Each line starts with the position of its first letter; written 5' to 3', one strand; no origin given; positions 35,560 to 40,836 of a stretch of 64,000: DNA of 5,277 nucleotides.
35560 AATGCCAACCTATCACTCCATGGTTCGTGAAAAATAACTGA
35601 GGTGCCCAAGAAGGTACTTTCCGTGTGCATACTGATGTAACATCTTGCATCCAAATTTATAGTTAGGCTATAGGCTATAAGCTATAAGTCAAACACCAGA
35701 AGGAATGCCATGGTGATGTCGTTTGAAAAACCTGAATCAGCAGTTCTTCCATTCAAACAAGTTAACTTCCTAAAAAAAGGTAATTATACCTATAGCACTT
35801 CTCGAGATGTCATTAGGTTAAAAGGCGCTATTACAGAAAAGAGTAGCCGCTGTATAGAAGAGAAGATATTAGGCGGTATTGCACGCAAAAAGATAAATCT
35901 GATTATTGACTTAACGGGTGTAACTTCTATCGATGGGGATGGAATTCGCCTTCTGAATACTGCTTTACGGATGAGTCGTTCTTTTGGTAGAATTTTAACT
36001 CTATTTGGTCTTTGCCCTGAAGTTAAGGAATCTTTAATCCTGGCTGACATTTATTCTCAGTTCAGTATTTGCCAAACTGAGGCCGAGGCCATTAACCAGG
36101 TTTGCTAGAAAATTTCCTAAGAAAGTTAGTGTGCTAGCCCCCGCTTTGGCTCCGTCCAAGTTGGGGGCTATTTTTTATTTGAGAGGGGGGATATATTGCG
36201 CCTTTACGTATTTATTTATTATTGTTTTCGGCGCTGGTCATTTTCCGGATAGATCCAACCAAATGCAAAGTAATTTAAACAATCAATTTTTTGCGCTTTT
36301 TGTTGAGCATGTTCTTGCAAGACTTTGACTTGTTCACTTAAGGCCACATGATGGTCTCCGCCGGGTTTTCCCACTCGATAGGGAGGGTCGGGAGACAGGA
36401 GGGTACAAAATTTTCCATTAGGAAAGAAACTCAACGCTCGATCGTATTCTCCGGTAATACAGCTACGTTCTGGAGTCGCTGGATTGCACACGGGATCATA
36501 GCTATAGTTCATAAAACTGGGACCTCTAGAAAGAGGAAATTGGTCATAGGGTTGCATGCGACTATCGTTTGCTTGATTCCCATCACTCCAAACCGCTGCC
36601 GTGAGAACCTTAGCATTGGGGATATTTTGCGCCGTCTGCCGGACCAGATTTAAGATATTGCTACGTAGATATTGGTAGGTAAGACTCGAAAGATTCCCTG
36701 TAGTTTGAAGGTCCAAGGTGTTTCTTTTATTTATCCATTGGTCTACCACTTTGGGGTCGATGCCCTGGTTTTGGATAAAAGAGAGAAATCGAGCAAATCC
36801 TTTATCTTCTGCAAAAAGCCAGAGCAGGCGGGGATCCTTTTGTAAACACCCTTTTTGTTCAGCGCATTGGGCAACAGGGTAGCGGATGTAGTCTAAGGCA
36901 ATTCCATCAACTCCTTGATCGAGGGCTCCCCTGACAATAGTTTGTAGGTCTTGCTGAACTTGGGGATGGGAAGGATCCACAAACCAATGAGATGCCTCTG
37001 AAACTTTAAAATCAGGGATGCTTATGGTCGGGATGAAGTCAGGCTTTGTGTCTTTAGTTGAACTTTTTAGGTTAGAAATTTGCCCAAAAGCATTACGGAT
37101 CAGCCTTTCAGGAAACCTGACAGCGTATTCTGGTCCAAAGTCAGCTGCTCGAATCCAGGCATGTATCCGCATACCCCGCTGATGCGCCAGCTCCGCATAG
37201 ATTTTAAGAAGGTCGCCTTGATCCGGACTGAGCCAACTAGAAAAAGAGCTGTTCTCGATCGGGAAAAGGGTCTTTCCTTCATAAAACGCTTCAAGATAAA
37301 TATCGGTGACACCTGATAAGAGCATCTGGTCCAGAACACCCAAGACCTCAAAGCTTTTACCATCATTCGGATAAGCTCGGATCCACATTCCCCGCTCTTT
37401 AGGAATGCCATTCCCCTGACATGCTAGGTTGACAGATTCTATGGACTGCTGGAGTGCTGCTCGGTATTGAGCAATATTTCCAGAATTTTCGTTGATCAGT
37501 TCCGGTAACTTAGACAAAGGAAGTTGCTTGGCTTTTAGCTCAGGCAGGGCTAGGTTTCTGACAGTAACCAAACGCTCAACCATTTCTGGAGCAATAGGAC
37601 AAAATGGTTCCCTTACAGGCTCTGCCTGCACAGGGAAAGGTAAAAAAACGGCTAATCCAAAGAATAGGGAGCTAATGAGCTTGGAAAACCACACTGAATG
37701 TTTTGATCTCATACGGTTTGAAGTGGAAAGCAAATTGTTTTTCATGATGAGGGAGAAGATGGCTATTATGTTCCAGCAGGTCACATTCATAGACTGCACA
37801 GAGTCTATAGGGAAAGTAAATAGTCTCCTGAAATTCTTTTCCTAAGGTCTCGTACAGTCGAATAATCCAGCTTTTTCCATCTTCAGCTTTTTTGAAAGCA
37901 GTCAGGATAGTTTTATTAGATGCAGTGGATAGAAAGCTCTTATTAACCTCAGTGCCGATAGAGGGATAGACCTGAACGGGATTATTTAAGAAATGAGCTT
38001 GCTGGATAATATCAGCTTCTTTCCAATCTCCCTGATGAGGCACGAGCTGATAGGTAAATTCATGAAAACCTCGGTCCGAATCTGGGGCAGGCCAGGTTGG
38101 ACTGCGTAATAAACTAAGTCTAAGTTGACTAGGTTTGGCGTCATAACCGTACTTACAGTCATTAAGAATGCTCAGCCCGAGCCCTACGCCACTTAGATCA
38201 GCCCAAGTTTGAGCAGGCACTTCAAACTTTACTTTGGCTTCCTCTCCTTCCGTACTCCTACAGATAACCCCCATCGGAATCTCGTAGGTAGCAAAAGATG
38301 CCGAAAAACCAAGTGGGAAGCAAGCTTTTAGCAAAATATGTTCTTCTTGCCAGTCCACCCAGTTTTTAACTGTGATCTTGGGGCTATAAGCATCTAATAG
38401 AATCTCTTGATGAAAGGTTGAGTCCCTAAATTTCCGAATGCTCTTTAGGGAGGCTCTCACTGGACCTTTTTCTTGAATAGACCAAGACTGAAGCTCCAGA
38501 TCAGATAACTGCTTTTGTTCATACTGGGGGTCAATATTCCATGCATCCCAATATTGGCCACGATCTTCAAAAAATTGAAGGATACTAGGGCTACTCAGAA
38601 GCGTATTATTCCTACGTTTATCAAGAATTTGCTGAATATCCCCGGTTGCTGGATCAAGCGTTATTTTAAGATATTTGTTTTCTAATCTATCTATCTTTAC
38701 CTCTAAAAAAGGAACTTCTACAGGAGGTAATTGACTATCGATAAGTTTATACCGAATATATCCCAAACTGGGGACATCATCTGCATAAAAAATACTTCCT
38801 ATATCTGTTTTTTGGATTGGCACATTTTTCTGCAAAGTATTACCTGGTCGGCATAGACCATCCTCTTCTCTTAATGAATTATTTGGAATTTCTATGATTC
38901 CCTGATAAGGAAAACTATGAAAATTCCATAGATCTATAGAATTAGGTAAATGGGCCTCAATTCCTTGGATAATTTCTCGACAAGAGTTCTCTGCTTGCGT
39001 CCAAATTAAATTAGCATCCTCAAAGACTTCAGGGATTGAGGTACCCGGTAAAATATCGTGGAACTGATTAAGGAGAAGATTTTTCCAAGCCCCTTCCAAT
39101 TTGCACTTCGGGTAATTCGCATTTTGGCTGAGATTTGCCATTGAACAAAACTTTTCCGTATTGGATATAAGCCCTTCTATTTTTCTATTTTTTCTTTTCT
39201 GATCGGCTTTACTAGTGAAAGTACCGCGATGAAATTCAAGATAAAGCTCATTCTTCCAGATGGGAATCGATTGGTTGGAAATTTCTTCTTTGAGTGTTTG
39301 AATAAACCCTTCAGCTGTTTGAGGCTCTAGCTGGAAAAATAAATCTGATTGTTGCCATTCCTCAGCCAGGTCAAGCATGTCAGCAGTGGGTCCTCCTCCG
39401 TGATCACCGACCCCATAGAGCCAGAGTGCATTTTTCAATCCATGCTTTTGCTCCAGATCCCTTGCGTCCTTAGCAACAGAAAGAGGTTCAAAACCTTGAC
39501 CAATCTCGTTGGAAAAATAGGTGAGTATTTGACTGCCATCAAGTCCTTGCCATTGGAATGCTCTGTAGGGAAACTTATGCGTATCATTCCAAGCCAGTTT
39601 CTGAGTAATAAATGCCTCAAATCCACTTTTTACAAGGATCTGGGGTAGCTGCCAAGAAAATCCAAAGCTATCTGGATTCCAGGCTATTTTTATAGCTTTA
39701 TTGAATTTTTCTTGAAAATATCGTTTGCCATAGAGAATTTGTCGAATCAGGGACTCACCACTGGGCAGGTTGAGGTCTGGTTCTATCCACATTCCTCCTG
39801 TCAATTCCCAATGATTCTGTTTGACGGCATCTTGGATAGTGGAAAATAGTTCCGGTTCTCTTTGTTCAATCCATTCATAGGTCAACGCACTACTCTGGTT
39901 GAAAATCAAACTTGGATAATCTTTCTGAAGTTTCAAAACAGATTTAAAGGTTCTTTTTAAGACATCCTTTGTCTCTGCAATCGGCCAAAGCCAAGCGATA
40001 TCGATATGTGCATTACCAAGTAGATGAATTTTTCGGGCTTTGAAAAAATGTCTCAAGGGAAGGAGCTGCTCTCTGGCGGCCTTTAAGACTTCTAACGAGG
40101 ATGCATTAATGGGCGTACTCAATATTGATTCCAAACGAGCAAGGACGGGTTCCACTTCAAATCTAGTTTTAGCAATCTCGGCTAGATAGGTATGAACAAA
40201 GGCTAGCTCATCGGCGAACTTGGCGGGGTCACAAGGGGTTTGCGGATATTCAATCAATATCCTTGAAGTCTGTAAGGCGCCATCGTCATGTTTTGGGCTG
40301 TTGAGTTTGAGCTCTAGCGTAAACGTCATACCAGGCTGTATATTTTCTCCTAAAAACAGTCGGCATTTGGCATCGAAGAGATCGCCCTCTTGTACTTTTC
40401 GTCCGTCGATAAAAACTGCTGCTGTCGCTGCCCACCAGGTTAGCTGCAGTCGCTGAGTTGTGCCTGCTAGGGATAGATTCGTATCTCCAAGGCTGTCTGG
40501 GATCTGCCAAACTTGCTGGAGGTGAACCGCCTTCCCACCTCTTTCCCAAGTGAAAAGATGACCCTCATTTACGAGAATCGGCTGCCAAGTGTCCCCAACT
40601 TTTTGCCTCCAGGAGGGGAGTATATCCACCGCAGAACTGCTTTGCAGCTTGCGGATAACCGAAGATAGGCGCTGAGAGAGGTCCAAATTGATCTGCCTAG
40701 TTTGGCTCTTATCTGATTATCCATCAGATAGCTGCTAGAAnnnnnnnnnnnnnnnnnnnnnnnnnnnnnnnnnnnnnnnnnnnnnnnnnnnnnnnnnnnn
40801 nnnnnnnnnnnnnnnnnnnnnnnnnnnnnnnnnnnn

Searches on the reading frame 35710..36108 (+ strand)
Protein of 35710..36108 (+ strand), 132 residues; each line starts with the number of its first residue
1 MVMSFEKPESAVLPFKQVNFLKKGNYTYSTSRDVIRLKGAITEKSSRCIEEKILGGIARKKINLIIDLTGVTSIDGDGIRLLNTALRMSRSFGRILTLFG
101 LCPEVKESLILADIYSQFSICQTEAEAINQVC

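Call 112: search_protein_families(library=pfam, proteins=[window:35710-36108:+], max_evalue=0.00001)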
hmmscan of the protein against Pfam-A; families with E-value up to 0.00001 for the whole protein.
window:35710-36108:+ (132 aa): 1 family
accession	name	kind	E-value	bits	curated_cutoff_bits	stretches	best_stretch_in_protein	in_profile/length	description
PF01740.26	STAS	-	5.5e-12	45.8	22.6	1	34-127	12-106/106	STAS domain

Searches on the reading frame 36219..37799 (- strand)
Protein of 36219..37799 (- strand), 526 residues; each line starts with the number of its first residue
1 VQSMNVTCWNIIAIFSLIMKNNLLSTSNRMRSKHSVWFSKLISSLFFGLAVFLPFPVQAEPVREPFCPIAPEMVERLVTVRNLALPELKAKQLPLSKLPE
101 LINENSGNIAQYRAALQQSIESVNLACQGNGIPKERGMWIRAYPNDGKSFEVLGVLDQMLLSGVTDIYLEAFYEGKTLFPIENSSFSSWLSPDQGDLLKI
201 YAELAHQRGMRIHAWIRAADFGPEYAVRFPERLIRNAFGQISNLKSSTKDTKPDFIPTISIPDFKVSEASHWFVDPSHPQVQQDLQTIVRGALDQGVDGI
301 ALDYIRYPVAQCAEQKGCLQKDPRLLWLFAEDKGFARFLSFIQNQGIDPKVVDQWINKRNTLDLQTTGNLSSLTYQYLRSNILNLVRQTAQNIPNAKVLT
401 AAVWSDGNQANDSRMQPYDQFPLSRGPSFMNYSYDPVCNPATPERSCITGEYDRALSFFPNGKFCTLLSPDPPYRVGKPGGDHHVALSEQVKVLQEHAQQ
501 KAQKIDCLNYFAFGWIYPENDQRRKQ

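Call 15: search_protein_families(library=pfam, proteins=[window:36219-37799:-], max_evalue=0.001)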
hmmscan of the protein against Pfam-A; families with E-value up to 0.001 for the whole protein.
window:36219-37799:- (526 aa): 1 family
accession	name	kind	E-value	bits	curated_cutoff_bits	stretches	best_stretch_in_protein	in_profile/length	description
PF02638.21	GHL10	-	3.2e-05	23.6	27.9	1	167-307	36-165/311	Glycosyl hydrolase-like 10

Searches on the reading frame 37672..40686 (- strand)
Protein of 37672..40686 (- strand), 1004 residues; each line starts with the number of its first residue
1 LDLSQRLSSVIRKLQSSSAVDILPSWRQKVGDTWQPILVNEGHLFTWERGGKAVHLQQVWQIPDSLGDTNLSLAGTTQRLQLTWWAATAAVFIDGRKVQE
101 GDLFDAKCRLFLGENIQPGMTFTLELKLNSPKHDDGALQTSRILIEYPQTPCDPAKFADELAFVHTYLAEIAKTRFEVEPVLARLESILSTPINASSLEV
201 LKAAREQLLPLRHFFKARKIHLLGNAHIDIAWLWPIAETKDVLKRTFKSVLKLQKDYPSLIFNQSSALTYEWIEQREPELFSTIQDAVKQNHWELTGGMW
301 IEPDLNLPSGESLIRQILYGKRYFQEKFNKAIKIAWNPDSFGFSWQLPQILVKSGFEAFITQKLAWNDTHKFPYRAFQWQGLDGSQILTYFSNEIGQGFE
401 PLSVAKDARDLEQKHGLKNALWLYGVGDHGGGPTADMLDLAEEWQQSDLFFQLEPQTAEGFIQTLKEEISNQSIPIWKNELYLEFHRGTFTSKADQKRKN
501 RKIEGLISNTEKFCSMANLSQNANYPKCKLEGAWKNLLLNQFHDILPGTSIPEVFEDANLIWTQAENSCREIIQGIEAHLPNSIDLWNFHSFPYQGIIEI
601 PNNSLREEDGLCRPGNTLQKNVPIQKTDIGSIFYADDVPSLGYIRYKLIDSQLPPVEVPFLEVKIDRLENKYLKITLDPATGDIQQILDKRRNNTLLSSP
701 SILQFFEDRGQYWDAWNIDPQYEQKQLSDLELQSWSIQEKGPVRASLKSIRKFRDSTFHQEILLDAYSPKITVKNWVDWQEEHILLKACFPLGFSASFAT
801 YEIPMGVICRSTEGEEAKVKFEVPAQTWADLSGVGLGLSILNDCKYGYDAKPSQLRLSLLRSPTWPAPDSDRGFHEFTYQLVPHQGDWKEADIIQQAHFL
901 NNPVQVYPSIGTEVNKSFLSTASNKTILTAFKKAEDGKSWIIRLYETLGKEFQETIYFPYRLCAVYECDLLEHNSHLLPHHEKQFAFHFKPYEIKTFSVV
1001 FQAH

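Call 111: search_protein_families(library=pfam, proteins=[window:37672-40686:-], max_evalue=0.00001)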
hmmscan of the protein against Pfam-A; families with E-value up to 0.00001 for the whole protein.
window:37672-40686:- (1004 aa): 5 families
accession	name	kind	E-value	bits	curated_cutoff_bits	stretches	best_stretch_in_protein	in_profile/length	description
PF01074.27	Glyco_hydro_38N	-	2e-85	286.9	25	1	219-478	1-270/270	Glycosyl hydrolases family 38 N-terminal domain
PF07748.19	Glyco_hydro_38C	-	3.2e-56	191.3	25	1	668-868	1-205/206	Glycosyl hydrolases family 38 C-terminal domain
PF09261.16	Alpha-mann_mid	-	6.6e-28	97.1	31.1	1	484-576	1-92/96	Alpha mannosidase middle domain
PF17677.7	Glyco_hydro38C2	-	1.9e-16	60.4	22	1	927-997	3-72/72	Glycosyl hydrolases family 38 C-terminal beta sandwich domain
PF03065.20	Glyco_hydro_57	-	5.9e-08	32.8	21.2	1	262-473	71-268/291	Glycosyl hydrolase family 57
